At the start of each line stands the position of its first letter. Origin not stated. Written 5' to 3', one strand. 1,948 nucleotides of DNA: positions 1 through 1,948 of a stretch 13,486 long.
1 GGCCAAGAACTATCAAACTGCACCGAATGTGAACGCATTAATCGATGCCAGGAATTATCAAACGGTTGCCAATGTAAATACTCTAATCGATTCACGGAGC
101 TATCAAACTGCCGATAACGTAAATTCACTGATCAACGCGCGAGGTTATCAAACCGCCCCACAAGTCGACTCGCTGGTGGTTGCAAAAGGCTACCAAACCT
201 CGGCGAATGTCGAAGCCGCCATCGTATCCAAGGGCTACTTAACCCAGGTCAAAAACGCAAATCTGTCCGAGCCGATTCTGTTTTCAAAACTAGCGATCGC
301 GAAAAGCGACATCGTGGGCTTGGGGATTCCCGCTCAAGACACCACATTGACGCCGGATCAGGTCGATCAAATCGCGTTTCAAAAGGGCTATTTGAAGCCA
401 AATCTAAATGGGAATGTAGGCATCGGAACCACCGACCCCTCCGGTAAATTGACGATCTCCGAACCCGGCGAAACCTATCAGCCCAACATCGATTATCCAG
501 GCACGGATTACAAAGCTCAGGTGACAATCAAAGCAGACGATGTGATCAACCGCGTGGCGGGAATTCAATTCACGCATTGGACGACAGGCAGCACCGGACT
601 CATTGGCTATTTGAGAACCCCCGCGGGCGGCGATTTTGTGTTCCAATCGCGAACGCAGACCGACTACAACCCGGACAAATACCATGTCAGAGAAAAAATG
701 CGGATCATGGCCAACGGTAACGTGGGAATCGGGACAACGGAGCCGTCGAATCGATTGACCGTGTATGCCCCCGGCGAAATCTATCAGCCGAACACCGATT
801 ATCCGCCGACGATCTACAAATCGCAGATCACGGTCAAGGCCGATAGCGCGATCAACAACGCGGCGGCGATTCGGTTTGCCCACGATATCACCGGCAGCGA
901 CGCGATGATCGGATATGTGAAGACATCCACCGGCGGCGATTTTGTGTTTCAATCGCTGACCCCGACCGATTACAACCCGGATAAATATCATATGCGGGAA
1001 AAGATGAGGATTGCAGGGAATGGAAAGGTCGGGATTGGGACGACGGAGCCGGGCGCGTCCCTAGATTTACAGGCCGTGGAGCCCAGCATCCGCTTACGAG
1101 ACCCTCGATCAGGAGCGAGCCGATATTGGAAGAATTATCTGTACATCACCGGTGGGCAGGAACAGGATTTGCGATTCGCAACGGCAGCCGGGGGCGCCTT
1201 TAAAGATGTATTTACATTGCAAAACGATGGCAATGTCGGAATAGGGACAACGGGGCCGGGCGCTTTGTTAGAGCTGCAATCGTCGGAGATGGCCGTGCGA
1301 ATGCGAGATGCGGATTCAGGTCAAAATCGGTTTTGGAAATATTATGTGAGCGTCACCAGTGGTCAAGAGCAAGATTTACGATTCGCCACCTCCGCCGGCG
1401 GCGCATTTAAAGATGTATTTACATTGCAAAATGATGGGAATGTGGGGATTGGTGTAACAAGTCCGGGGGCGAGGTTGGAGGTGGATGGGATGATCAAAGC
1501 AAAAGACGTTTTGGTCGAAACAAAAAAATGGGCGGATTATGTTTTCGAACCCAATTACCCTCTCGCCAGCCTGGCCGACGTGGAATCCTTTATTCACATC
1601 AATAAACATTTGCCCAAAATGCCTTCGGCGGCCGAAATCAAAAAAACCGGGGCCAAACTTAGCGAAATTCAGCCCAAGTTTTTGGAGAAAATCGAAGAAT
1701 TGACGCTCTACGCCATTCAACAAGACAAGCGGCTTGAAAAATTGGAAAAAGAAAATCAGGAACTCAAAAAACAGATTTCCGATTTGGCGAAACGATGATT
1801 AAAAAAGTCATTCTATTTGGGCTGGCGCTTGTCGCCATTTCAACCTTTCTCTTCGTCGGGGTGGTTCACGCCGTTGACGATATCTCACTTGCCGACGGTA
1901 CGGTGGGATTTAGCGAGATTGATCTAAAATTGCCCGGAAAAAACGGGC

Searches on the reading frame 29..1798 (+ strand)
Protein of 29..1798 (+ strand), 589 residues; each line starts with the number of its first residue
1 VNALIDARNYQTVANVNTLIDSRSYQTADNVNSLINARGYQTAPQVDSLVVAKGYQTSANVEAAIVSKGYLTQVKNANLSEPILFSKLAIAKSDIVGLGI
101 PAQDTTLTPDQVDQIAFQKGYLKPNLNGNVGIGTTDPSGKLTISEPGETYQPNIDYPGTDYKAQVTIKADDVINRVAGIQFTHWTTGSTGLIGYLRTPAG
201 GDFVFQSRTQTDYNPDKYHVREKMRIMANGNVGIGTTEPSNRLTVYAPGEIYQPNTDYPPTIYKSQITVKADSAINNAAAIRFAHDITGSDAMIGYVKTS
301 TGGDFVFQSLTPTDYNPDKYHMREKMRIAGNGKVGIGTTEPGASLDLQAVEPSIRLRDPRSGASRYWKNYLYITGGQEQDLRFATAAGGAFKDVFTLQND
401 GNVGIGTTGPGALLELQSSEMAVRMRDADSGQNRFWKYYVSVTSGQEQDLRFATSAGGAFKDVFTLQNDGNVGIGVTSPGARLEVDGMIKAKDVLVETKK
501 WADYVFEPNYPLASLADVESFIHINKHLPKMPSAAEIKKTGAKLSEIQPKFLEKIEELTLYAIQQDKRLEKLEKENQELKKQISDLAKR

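Call 8: search_protein_families(library=pfam, proteins=[window:29-1798:+], max_evalue=0.01)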
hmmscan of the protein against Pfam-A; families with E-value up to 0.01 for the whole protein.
window:29-1798:+ (589 aa): 0 families

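Call 9: search_protein_families(library=ncbifam, proteins=[window:29-1798:+], max_evalue=0.01)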
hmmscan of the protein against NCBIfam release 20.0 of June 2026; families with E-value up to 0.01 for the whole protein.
window:29-1798:+ (589 aa): 0 families

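Call 30: search_protein_families(library=pfam, proteins=[window:29-1798:+], max_evalue=10)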
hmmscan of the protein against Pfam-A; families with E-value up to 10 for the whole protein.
window:29-1798:+ (589 aa): 5 families
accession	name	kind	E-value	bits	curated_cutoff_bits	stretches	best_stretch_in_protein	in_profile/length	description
PF22904.2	NOMO1-like_2nd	-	0.042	14.4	27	1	279-316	20-57/90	BOS complex subunit NOMO1-like, second beta sandwich domain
PF24037.1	DUF7346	-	0.21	12.2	28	0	351-385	19-53/139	Family of unknown function (DUF7346)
PF04102.17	SlyX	-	0.24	12.5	30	1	554-587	18-51/67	SlyX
PF04977.20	DivIC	-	0.67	10.2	28.9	1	559-587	23-51/80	Septum formation initiator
PF03306.18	AAL_decarboxy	-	1.6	8.5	25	1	225-257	23-55/219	Alpha-acetolactate decarboxylase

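Call 55: search_protein_families(library=phrogs, proteins=[window:29-1798:+], max_evalue=0.01)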
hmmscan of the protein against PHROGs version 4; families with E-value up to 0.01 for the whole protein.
window:29-1798:+ (589 aa): 6 families
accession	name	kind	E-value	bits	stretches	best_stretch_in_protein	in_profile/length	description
phrog_9942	-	tail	7e-18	65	3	378-493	630-748/1178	tail fiber protein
phrog_18345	-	tail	1e-17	64.8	2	127-349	441-601/956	tail fiber protein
phrog_28668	-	unknown function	2.6e-10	41.5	0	451-492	11-52/153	-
phrog_3269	-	tail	7.7e-08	32.4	0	462-499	19-55/689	tail protein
phrog_26019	-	unknown function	1.7e-05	23.6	0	188-253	1156-1216/1347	-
phrog_10463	-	unknown function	0.0017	19.9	1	568-588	36-56/57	-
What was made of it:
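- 29..1798 (+): Tail-fibre-like gene just upstream of rhs. Its stop overlaps the rhs start. It is context, a conserved neighbour of rhs in this clade. PHROG tail fibre families at E 7e-18 and 1e-17 (call 55).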
